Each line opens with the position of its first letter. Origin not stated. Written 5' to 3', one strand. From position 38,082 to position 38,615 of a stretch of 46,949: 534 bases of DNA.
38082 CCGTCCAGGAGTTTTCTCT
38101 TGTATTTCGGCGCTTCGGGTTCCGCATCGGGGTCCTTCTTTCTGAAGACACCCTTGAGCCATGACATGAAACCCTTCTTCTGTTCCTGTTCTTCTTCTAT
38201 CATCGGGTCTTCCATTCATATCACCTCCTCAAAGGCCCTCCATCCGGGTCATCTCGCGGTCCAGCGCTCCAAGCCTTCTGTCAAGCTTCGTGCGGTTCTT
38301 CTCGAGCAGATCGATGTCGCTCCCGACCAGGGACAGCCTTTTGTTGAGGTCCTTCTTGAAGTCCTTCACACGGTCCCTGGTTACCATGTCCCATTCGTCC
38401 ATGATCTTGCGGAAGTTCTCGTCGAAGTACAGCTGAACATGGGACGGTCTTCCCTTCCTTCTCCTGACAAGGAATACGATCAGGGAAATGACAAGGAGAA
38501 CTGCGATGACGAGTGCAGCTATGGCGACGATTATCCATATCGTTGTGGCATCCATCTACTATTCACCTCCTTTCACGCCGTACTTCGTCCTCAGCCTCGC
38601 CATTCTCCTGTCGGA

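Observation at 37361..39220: Compact five-gene operon: CDC48-N-like protein, coiled-coil, TM-coiled-coil, coiled-coil paralog, PRC-barrel protein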

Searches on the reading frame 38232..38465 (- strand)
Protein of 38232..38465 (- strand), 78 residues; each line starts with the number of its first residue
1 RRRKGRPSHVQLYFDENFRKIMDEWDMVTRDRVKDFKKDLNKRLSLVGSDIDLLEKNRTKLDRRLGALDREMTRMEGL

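Call 59: search_protein_representatives(alignment_id=A7)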
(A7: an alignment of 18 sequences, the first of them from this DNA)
Query: 18 sequences, 79 profile positions. Proteins with E-value up to 0.001 (for the whole library): 126; up to 1e-10: 33; up to 1e-30: 0. The best 126 are listed.
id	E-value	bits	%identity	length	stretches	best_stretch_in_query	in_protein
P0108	3.3e-29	116.5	-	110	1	2-78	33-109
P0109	8.1e-24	99.3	-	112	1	2-79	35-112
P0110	1.5e-21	92.0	-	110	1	1-78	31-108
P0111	2.4e-21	91.4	-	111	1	2-78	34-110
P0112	1.1e-20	89.2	-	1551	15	40-78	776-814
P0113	1.1e-20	89.2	-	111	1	1-78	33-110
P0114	4.0e-20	87.4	-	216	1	1-74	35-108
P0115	1.3e-19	85.8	-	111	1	2-78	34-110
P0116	3.0e-19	84.6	-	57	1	23-79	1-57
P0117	6.0e-19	83.6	-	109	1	2-77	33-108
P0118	9.4e-19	83.0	-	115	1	2-78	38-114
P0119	1.9e-18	82.0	-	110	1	2-79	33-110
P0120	5.0e-18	80.7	-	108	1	2-78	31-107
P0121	5.6e-18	80.5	-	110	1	2-77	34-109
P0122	9.9e-18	79.8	-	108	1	9-78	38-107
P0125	9.2e-17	76.7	-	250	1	6-77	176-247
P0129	9.3e-14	67.0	-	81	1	5-78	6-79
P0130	2.2e-13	65.8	-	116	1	6-78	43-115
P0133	4.9e-13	64.7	-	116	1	6-77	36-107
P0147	1.8e-09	53.3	-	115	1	5-77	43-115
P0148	1.9e-09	53.2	-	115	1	7-78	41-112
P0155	2.5e-08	49.6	-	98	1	11-78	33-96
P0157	9.8e-08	47.7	-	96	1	11-78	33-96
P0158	1.1e-07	47.5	-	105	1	9-78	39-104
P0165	4.9e-07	45.5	-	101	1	8-78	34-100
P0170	1.9e-06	43.6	-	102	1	11-78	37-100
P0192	6.0e-05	38.8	-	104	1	12-78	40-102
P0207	1.3e-04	37.7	-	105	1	10-78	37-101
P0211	1.5e-04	37.6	-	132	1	6-78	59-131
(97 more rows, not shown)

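Call 61: search_protein_families(library=pfam, proteins=[P0155, P0157, P0158, P0165, P0170, P0192, P0207, P0211, P0129, P0133], max_evalue=0.1)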
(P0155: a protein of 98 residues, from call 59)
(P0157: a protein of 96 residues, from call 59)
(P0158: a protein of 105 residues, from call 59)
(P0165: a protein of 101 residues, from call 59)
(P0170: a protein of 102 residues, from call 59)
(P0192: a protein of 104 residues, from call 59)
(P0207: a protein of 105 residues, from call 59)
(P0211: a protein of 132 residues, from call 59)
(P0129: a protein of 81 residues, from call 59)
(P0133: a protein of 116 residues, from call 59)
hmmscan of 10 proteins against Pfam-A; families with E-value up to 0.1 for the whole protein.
P0155 (98 aa): 10 families
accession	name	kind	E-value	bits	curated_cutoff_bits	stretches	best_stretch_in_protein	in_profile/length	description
PF10779.14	XhlA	-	0.0037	17.8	34.7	1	55-98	5-48/67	Haemolysin XhlA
PF01519.22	DUF16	-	0.0084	17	40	1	37-95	25-75/104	Protein of unknown function DUF16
PF01920.25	Prefoldin_2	-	0.015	15.7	27.6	1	58-96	66-104/106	Prefoldin subunit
PF16274.10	Qua1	-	0.024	15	29.3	1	63-93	21-51/52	Qua1 domain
PF16888.10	YwqH-like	-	0.027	15.2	33.7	1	63-95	19-51/123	YwqH-like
PF06005.17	ZapB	-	0.028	15.3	31.5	1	63-95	20-52/71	Cell division protein ZapB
PF04799.18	Fzo_mitofusin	-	0.028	14.3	27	1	31-94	89-155/161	fzo-like conserved region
PF03836.20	RasGAP_C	-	0.03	14.9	26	1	55-94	37-76/137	RasGAP C-terminus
PF04977.20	DivIC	-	0.043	14.1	28.9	1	63-95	19-51/80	Septum formation initiator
PF05597.16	Phasin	-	0.049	14.1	28.8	1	18-74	69-125/126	Poly(hydroxyalcanoate) granule associated protein (phasin)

P0157 (96 aa): 12 families
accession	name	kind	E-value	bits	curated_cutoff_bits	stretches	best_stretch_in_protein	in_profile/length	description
PF06780.16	Erp_C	-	0.0024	18.3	24.3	1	24-77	28-81/140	Erp protein C-terminus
PF17675.6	APG6_N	-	0.0079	17.1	45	1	53-95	52-94/132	Apg6 coiled-coil region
PF01920.25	Prefoldin_2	-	0.0092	16.4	27.6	1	56-94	64-102/106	Prefoldin subunit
PF05597.16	Phasin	-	0.0096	16.4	28.8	1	18-74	69-125/126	Poly(hydroxyalcanoate) granule associated protein (phasin)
PF23991.1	DUF7310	-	0.016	16.1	40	0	53-96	16-58/83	Coiled-coil region of unknown function (DUF7310)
PF23804.1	DUF7179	-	0.029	14.9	27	1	56-95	48-87/90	Family of unknown function (DUF7179)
PF11559.13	ADIP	-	0.053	14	34.3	1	53-95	65-107/151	Afadin- and alpha -actinin-Binding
PF04799.18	Fzo_mitofusin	-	0.056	13.4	27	1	39-94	97-155/161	fzo-like conserved region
PF04977.20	DivIC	-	0.057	13.7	28.9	0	63-94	19-50/80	Septum formation initiator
PF03148.19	Tektin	-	0.06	12.5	34.3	1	58-91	61-94/383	Tektin family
PF04513.17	Baculo_PEP_C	-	0.069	13.6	38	1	37-94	43-97/140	Baculovirus polyhedron envelope protein, PEP, C terminus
PF02370.21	M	-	0.093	13.8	20.8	1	75-95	1-21/21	M protein repeat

P0158 (105 aa): 8 families
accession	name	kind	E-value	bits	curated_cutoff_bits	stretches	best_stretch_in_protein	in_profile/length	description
PF10779.14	XhlA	-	0.00013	22.5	34.7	1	67-103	2-38/67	Haemolysin XhlA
PF01920.25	Prefoldin_2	-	0.015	15.7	27.6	1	66-102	66-102/106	Prefoldin subunit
PF15188.11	CCDC-167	-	0.022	15.4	27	1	62-103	18-62/84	Coiled-coil domain-containing protein 167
PF05377.16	FlaC_arch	-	0.041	14.7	27.8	1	64-102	2-40/55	Flagella accessory protein C (FlaC)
PF19962.4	EAD9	-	0.056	13.6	25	0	82-103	35-56/62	Effector-associated domain 9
PF08946.15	Osmo_CC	-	0.066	14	24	0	63-90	13-34/46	Osmosensory transporter coiled coil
PF23991.1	DUF7310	-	0.072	14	40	0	67-103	8-50/83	Coiled-coil region of unknown function (DUF7310)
PF14235.11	DUF4337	-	0.076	13.6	27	1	66-102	74-110/161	Domain of unknown function (DUF4337)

P0165 (101 aa): 10 families
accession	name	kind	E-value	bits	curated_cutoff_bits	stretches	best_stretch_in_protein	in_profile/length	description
PF10779.14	XhlA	-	0.00026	21.5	34.7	1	59-100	5-46/67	Haemolysin XhlA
PF07889.17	DUF1664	-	0.0034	17.9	34.6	1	14-86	52-122/124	Protein of unknown function (DUF1664)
PF05597.16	Phasin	-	0.0086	16.6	28.8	1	14-78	61-125/126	Poly(hydroxyalcanoate) granule associated protein (phasin)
PF19220.6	Rod_CreS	-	0.015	14.8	100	1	56-100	74-118/359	Crescentin, rod domain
PF02090.21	SPAM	-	0.018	15.4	35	1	58-97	68-107/142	Salmonella surface presentation of antigen gene type M protein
PF10046.14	BLOC1_2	-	0.02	15.7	33.4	1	60-99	53-92/96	Biogenesis of lysosome-related organelles complex-1 subunit 2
PF23991.1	DUF7310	-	0.04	14.8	40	0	69-100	21-51/83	Coiled-coil region of unknown function (DUF7310)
PF16326.10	ABC_tran_CTD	-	0.04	14.6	32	0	64-90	7-33/69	ABC transporter C-terminal domain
PF14257.11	DUF4349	-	0.043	13.6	27.7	1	20-89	84-146/213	Domain of unknown function (DUF4349)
PF01920.25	Prefoldin_2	-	0.049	14.1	27.6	1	64-98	68-102/106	Prefoldin subunit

P0170 (102 aa): 16 families
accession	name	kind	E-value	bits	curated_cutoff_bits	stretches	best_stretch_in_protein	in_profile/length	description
PF05597.16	Phasin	-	0.0005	20.6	28.8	1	36-78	83-125/126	Poly(hydroxyalcanoate) granule associated protein (phasin)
PF04912.19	Dynamitin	-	0.0088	15.8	31.8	1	47-98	258-309/396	Dynamitin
PF20492.3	ERM_helical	-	0.013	16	40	1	57-99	5-47/120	Ezrin/radixin/moesin, alpha-helical domain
PF10393.14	Matrilin_ccoil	-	0.016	15.3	26.3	1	56-80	20-44/45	Trimeric coiled-coil oligomerisation domain of matrilin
PF07432.18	Hc1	-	0.02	15.2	23.5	1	60-98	4-43/57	Histone H1-like protein Hc1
PF03250.19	Tropomodulin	-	0.022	15.1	23.3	1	34-88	2-53/142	Tropomodulin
PF16740.10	SKA2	-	0.029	14.6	30.1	1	33-90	21-77/110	Spindle and kinetochore-associated protein 2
PF01519.22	DUF16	-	0.037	14.9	40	1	35-98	23-74/104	Protein of unknown function DUF16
PF24423.1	OVT1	-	0.037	14.9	30.9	1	57-102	35-80/100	Major antigen, helical domain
PF01920.25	Prefoldin_2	-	0.041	14.3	27.6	1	61-99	65-103/106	Prefoldin subunit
PF10779.14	XhlA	-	0.052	14.2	34.7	1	59-100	5-46/67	Haemolysin XhlA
PF12308.13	Noelin-1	-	0.054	14.1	25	1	41-93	44-95/100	Neurogenesis glycoprotein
PF05377.16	FlaC_arch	-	0.065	14.1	27.8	0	61-98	3-40/55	Flagella accessory protein C (FlaC)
PF16326.10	ABC_tran_CTD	-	0.072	13.8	32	0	57-99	7-54/69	ABC transporter C-terminal domain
PF16763.10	Spidroin_N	-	0.086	13.3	27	0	41-93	11-63/125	Major ampullate spidroin 1, spider silk protein 1, N-term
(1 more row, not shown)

P0192 (104 aa): 4 families
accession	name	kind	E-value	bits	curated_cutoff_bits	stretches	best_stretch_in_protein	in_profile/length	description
PF10779.14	XhlA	-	0.0087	16.6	34.7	1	59-101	3-45/67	Haemolysin XhlA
PF04977.20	DivIC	-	0.075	13.3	28.9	0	61-98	32-70/80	Septum formation initiator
PF10046.14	BLOC1_2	-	0.079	13.8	33.4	0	62-102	53-93/96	Biogenesis of lysosome-related organelles complex-1 subunit 2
PF14257.11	DUF4349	-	0.08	12.7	27.7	1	19-90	81-145/213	Domain of unknown function (DUF4349)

P0207 (105 aa): 2 families
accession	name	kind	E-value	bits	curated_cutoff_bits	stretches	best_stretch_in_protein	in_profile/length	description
PF05597.16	Phasin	-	0.00041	20.8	28.8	1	7-78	53-124/126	Poly(hydroxyalcanoate) granule associated protein (phasin)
PF06160.17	EzrA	-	0.019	13.7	39.6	1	47-104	63-118/557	Septation ring formation regulator, EzrA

P0211 (132 aa): 0 families

P0129 (81 aa): 19 families
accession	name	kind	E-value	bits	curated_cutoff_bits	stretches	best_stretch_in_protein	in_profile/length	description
PF10473.14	CENP-F_leu_zip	-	0.00014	22.4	34.5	1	35-80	57-102/140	Leucine-rich repeats of kinetochore protein Cenp-F/LEK1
PF13864.11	Enkurin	-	0.0034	18.3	23.6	1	39-78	48-89/92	Calmodulin-binding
PF10779.14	XhlA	-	0.0045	17.6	34.7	1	40-80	7-47/67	Haemolysin XhlA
PF07889.17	DUF1664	-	0.019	15.4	34.6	1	39-78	61-100/124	Protein of unknown function (DUF1664)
PF19566.4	Snx8_BAR_dom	-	0.02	14.8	27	1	39-75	150-188/258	Sorting nexin 8/Mvp1 BAR domain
PF04799.18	Fzo_mitofusin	-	0.025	14.5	27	1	38-80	91-134/161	fzo-like conserved region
PF14282.11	FlxA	-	0.031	14.8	26.3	1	34-79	14-63/101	FlxA-like protein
PF23991.1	DUF7310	-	0.041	14.8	40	1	41-79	27-65/83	Coiled-coil region of unknown function (DUF7310)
PF07926.17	TPR_MLP1_2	-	0.041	14.3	36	1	32-79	70-117/129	TPR/MLP1/MLP2-like protein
PF16752.10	TBCC_N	-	0.045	14.5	27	1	30-79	26-76/115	Tubulin-specific chaperone C N-terminal domain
PF02646.22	RmuC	-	0.045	13.3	26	1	39-78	221-260/291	RmuC family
PF01519.22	DUF16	-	0.049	14.5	40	1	16-78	25-68/104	Protein of unknown function DUF16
PF09340.15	NuA4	-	0.049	13.9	25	0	52-79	1-28/78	Histone acetyltransferase subunit NuA4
PF10046.14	BLOC1_2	-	0.058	14.2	33.4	1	40-79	37-79/96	Biogenesis of lysosome-related organelles complex-1 subunit 2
PF05064.18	Nsp1_C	-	0.06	13.6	24.1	0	44-80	55-91/114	Nsp1-like C-terminal region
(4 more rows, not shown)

P0133 (116 aa): 7 families
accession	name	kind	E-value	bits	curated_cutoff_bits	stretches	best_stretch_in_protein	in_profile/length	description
PF05377.16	FlaC_arch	-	0.0016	19.2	27.8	1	71-106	5-40/55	Flagella accessory protein C (FlaC)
PF11172.13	DUF2959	-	0.0017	19.1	26.8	1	71-115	52-96/190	Protein of unknown function (DUF2959)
PF18709.6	DLP_helical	-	0.0061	16.3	25.5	1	71-114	79-122/340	Dynamin-like helical domain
PF10779.14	XhlA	-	0.014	16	34.7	1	71-108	9-46/67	Haemolysin XhlA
PF05667.16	CCDC22_CC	-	0.018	14.6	39.2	1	50-113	189-252/477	CCDC22 protein coiled-coil region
PF07889.17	DUF1664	-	0.071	13.6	34.6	1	60-108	74-122/124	Protein of unknown function (DUF1664)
PF14362.11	DUF4407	-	0.092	12.4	31.3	0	67-114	124-168/297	Domain of unknown function (DUF4407)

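Call 62: search_protein_families(library=ncbifam, proteins=[P0155, P0157, P0158, P0165, P0170, P0192, P0207, P0211, P0129, P0133], max_evalue=0.1)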
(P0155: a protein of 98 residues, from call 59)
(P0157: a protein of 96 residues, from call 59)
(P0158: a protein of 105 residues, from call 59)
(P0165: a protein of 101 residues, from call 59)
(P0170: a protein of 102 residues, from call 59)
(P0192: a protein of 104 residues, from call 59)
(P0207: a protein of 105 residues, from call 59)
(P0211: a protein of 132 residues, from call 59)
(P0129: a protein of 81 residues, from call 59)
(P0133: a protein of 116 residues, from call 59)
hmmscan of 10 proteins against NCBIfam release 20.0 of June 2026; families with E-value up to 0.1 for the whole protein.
P0155 (98 aa): 2 families
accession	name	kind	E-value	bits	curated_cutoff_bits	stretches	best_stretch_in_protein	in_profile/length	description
NF006150.0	PRK08296.1-2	subfamily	0.0023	16.2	650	1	19-60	104-144/633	hypothetical protein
NF041849.1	trans_regNmlR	equivalog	0.0091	16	175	1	41-94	60-112/117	stress response transcriptional regulator NmlR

P0157 (96 aa): 8 families
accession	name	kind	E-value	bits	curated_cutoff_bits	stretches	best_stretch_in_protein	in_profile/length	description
NF045487.1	ASRP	equivalog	0.00041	19.1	300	1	39-94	393-448/593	archaea-specific SMC-related protein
NF009644.1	PRK13169.1-5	equivalog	0.0029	18.2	130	1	17-82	8-71/116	DNA replication initiation control protein YabA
NF047516.1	LA_3659_fam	equivalog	0.0055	16.3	36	1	18-88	135-203/221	LA_3659 family protein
NF047514.1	SpiroCoCo_N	equivalog_domain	0.0055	16.3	75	1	18-88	135-203/221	SpiroCoCo family coiled-coil protein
NF010289.0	PRK13729.1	equivalog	0.006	15.6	504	1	23-95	48-117/474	F-type conjugal transfer pilus assembly protein TraB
TIGR02169.1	SMC_prok_A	equivalog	0.008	13.9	729.4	1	53-93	709-749/1165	chromosome segregation protein SMC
TIGR01837.1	PHA_granule_1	subfamily_domain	0.01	15.9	94.7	1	19-75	61-117/118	poly(hydroxyalkanoate) granule-associated protein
TIGR04211.1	SH3_and_anchor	equivalog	0.052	13.1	65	1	55-95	74-114/198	TIGR04211 family SH3 domain-containing protein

P0158 (105 aa): 3 families
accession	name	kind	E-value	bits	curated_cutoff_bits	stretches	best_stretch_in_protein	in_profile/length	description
TIGR02878.1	spore_ypjB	equivalog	0.022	14.6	229.15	1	19-103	97-181/233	sporulation protein YpjB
NF048001.1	GTP_morpho_1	equivalog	0.029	14.2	50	0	51-83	13-45/70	GTA head formation protein, RCAP_rcc01685 family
NF041120.1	RqcH_arch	equivalog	0.033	13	400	1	27-103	248-326/645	ribosome rescue protein RqcH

P0165 (101 aa): 2 families
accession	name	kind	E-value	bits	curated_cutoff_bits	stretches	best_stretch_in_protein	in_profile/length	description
NF045487.1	ASRP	equivalog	0.011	14.4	300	1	21-99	331-403/593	archaea-specific SMC-related protein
NF009646.0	PRK13182.1-1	equivalog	0.024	14.5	262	1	21-91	90-156/180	chromosome-anchoring protein RacA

P0170 (102 aa): 8 families
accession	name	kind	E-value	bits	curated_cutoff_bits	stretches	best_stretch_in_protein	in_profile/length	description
TIGR01837.1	PHA_granule_1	subfamily_domain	0.0016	18.5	94.7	1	35-79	73-117/118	poly(hydroxyalkanoate) granule-associated protein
NF052504.1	sll1863_fam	domain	0.0073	16.5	35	1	61-100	7-47/93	sll1863 family stress response protein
NF045487.1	ASRP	equivalog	0.0087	14.7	300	1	57-99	361-403/593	archaea-specific SMC-related protein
NF041120.1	RqcH_arch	equivalog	0.0089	14.8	400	1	30-99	255-326/645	ribosome rescue protein RqcH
NF043073.1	MMSYN1_0195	equivalog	0.013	13.7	1250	1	59-99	375-415/1021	spermidine/putrescine ABC transporter permease/substrate-binding protein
TIGR02169.1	SMC_prok_A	equivalog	0.013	13.2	729.4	1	57-98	875-916/1165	chromosome segregation protein SMC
NF002058.0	PRK00888.1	equivalog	0.036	13.9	101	1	59-95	42-78/111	cell division protein FtsB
TIGR04211.1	SH3_and_anchor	equivalog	0.071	12.7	65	1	57-99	72-114/198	TIGR04211 family SH3 domain-containing protein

P0192 (104 aa): 1 family
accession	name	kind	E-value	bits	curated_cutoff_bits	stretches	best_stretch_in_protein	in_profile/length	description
NF002058.0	PRK00888.1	equivalog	0.00032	20.5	101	1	63-97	44-77/111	cell division protein FtsB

P0207 (105 aa): 2 families
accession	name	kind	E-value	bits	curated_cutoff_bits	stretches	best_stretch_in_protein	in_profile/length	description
TIGR01837.1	PHA_granule_1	subfamily_domain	0.0085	16.2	94.7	1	15-78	52-115/118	poly(hydroxyalkanoate) granule-associated protein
NF041411.1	XopAX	subfamily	0.073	12.5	350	1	39-81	119-161/305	XopAX family type III secretion system effector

P0211 (132 aa): 3 families
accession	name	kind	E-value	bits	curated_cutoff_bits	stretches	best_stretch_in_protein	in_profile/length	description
NF041845.1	lipo_FAD_I_fam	domain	0.0011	19.3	35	1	73-131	54-109/111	FAD-I family protein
NF053525.1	thylo_ssr2422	subfamily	0.033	14.6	38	0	73-112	12-50/77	ssr2422 family thylakoid membrane protein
NF049946.1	TonB_dep_CU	exception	0.061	11.6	700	1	59-123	239-304/683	TonB-dependent receptor, CU motif-type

P0129 (81 aa): 9 families
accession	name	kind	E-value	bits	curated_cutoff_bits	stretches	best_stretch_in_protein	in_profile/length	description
NF041035.1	Rad50_Halo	equivalog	0.00091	17.7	1000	1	27-80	643-696/883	DNA double-strand break repair ATPase Rad50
TIGR02338.1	gimC_beta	equivalog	0.0028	17.6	73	1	42-79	8-45/110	prefoldin subunit beta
TIGR01837.1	PHA_granule_1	subfamily_domain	0.0031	17.6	94.7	1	17-76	25-81/118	poly(hydroxyalkanoate) granule-associated protein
NF041670.1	GvpQ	equivalog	0.0036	17.5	100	1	32-72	66-106/137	gas vesicle protein GvpQ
NF002572.0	PRK02224.1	equivalog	0.0036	15.7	1087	1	33-80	649-696/888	DNA double-strand break repair ATPase Rad50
NF045487.1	ASRP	equivalog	0.0056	15.3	300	1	35-78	353-396/593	archaea-specific SMC-related protein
TIGR03930.1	WXG100_ESAT6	subfamily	0.079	13.2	44.85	0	26-73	40-87/90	WXG100 family type VII secretion target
NF053525.1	thylo_ssr2422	subfamily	0.08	13.4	38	0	38-75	10-47/77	ssr2422 family thylakoid membrane protein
NF040877.1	SE1832_fam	equivalog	0.082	12.9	45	0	45-79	15-49/51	SE1832 family protein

P0133 (116 aa): 6 families
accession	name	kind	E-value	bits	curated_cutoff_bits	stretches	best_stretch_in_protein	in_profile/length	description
NF045487.1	ASRP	equivalog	0.004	15.8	300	1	62-112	351-401/593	archaea-specific SMC-related protein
NF038218.1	IcmG_DotF_IVB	equivalog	0.016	14.9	200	1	6-109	57-160/266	type IVB secretion system protein IcmG/DotF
TIGR01654.1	bact_immun_7tm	subfamily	0.017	13.6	189.35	1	5-36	585-615/681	bacteriocin-associated integral membrane protein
TIGR02976.1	phageshock_pspB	equivalog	0.043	14.1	51.7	0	6-31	9-34/75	envelope stress response membrane protein PspB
NF033507.3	Loki-CTERM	subfamily_domain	0.045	14.1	19.9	1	7-27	6-26/27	Loki-CTERM sorting domain-containing protein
NF047408.1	SA0632_fam_LP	equivalog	0.064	12.9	70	0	76-109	32-65/68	SA0632 family lipoprotein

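Call 63: find_encoding_contigs(protein=P0157, flank=5000, max_places=3)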
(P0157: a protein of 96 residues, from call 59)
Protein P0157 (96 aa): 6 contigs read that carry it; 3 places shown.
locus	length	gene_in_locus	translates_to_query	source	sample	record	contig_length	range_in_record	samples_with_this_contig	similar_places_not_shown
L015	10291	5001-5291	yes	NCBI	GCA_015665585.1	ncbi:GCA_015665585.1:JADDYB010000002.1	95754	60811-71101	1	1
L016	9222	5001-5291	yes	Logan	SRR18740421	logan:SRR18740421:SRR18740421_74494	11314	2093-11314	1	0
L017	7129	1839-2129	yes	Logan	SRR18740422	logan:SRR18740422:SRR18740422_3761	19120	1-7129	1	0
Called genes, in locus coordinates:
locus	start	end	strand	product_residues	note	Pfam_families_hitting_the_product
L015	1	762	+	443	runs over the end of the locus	PF02254:TrkA_N (weak), PF01368:DHH, PF02272:DHHA1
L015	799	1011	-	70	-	PF05239:PRC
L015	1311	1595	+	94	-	PF07690:MFS_1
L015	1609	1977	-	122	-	-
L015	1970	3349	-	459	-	PF07719:TPR_2 (faint), PF13432:TPR_16 (faint), PF13374:TPR_10 (faint), PF17874:TPR_MalT (weak), PF13424:TPR_12, PF00515:TPR_1 (weak), PF13424:TPR_12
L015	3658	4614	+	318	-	PF01442:Apolipoprotein, PF02080:TrkA_C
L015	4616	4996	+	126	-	-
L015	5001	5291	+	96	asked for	-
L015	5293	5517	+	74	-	-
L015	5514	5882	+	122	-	PF26095:CC_Bre1 (faint)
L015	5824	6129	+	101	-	PF14445:Prok-RING_2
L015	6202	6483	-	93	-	-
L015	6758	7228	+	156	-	-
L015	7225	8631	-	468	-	PF02629:CoA_binding, PF13380:CoA_binding_2, PF13607:Succ_CoA_lig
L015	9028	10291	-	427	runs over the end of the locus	PF13620:CarboxypepD_reg (weak)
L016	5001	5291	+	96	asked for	-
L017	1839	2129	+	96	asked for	-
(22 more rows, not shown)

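Call 64: find_encoding_contigs(protein=P0133, flank=5000, max_places=3)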
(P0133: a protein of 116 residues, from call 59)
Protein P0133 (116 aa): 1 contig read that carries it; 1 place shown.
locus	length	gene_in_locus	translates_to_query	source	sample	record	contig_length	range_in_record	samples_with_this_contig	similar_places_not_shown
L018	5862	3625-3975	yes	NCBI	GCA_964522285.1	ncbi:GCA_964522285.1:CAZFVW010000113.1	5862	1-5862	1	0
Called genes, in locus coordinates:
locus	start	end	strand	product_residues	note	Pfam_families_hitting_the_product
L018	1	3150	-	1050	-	?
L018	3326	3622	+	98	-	-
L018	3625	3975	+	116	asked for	-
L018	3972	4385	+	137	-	-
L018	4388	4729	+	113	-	-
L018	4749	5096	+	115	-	-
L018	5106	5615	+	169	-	-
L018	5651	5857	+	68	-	-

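Call 67: find_encoding_contigs(protein=P0110, flank=5000, max_places=2)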
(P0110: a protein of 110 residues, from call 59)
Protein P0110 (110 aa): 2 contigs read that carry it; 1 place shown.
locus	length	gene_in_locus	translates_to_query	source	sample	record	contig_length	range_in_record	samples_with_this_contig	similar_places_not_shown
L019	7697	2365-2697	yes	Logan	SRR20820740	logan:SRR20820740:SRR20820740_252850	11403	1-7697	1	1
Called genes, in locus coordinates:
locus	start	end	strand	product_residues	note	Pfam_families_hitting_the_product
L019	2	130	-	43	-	?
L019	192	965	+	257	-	-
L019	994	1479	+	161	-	-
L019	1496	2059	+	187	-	-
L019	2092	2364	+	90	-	-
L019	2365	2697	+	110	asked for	-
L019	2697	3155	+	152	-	-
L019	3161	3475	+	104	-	-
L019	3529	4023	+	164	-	PF05239:PRC (faint)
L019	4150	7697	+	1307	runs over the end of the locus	-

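Call 68: find_encoding_contigs(protein=P0147, flank=5000, max_places=2)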
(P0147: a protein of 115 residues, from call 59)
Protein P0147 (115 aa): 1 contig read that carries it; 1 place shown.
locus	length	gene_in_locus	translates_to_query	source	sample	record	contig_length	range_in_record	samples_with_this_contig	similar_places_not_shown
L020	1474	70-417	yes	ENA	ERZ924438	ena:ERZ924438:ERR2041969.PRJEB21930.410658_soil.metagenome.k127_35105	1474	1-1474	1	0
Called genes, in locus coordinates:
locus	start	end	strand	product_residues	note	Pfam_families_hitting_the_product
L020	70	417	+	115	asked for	-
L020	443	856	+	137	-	-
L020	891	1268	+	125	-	-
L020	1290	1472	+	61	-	?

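Call 75: list_cluster_members(proteins=[P0157, P0133, P0110, P0147, P0109, P0113, P0130, P0155, P0211, P0125])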
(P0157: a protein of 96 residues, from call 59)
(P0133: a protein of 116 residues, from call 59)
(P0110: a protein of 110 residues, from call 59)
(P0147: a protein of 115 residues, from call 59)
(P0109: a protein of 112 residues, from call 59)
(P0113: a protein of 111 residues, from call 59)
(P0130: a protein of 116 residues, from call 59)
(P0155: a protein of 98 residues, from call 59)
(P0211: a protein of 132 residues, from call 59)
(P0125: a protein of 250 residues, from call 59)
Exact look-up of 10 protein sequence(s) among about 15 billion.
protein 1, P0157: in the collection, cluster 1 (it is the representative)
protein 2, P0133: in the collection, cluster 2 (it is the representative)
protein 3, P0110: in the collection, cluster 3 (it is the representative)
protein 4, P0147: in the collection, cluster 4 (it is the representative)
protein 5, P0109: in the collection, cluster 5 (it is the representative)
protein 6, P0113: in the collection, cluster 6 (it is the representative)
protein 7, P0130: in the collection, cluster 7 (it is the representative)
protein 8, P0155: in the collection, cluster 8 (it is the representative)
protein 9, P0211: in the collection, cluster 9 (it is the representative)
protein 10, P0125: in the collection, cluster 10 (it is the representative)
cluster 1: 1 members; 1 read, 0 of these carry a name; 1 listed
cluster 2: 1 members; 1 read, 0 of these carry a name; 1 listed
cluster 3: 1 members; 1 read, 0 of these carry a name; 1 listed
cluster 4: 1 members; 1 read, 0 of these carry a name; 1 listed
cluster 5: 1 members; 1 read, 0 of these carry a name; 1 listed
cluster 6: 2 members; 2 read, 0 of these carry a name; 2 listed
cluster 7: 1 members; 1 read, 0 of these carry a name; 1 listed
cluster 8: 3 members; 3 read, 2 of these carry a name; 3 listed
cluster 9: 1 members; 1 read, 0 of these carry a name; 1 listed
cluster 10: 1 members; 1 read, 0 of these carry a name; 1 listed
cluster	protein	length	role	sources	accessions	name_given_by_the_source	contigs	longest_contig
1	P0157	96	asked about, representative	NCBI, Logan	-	-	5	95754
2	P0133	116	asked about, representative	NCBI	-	-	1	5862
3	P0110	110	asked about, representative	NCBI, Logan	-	-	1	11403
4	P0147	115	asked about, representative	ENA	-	-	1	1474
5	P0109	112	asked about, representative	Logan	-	-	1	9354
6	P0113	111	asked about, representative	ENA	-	-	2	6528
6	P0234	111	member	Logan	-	-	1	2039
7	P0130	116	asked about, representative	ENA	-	-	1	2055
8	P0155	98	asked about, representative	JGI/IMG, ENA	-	predicted nuclease with TOPRIM domain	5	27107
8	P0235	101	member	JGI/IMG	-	predicted nuclease with TOPRIM domain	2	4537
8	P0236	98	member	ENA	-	-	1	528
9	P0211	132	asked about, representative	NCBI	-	-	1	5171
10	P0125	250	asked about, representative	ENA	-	-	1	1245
